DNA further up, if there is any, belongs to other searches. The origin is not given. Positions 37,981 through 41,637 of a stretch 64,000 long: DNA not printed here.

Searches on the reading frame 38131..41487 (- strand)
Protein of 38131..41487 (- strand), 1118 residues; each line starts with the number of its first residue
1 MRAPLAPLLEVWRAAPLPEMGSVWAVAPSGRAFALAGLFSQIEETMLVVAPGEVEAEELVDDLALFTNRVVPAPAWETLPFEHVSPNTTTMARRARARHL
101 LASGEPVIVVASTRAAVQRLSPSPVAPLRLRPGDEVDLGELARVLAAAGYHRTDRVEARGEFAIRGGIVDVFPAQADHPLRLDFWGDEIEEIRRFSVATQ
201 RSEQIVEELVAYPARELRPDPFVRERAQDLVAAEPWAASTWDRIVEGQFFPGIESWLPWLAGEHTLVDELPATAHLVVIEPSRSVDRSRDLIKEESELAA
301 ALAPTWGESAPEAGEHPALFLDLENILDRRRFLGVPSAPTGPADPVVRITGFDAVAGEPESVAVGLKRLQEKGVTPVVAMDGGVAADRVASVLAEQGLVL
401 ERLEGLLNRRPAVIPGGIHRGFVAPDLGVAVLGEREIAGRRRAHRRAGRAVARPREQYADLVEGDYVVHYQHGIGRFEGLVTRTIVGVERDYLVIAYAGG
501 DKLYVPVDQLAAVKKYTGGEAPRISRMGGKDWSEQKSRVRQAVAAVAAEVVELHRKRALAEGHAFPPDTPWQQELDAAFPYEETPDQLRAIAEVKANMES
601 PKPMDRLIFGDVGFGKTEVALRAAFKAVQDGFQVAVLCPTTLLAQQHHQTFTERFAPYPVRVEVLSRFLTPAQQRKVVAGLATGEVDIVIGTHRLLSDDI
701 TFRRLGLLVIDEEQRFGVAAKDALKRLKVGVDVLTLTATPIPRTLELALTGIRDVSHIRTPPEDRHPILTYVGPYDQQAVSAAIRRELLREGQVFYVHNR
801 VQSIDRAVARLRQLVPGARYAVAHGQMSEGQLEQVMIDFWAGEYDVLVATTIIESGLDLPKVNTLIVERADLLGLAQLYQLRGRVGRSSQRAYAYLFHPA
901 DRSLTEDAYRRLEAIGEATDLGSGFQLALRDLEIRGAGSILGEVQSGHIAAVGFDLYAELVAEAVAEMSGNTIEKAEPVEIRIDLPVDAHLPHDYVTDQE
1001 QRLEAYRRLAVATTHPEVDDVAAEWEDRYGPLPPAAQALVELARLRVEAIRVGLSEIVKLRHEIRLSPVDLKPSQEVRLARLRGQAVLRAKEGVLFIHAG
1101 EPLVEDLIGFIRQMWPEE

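Call 17: search_protein_families(library=pfam, proteins=[window:38131-41487:-], max_evalue=0.1)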
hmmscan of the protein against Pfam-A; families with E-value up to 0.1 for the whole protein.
window:38131-41487:- (1118 aa): 10 families
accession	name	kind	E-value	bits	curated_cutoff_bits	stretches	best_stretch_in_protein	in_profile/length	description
PF17757.6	UvrB_inter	-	1.1e-25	90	22.9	1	128-216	1-90/91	UvrB interaction domain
PF00270.35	DEAD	-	2.5e-23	83.1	26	1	584-746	1-165/167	DEAD/DEAH box helicase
PF03461.20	TRCF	-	7.3e-22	78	25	1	985-1067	1-83/95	TRCF domain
PF02559.22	CarD_TRCF_RID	-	3.4e-21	75.5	23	1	462-516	2-56/57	CarD-like/TRCF RID domain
PF00271.37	Helicase_C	-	1.6e-20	73.9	23.5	1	787-888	9-109/110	Helicase conserved C-terminal domain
PF04851.21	ResIII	-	7.7e-07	29.6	22.5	1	584-740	5-162/164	Type III restriction enzyme, res subunit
PF22590.2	Cas3-like_C_2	-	0.00017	22.3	27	1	792-889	3-105/106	CRISPR-associated nuclease/helicase Cas3, C-terminal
PF14814.11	UB2H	-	0.00026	21.4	27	1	130-193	1-72/85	Bifunctional transglycosylase second domain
PF17758.7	Prot_ATP_ID_OB_N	-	0.019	15.1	23.4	0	108-153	16-60/62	Proteasomal ATPase OB N-terminal domain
PF13401.12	AAA_22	-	0.097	13.4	27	0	607-732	9-109/130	AAA domain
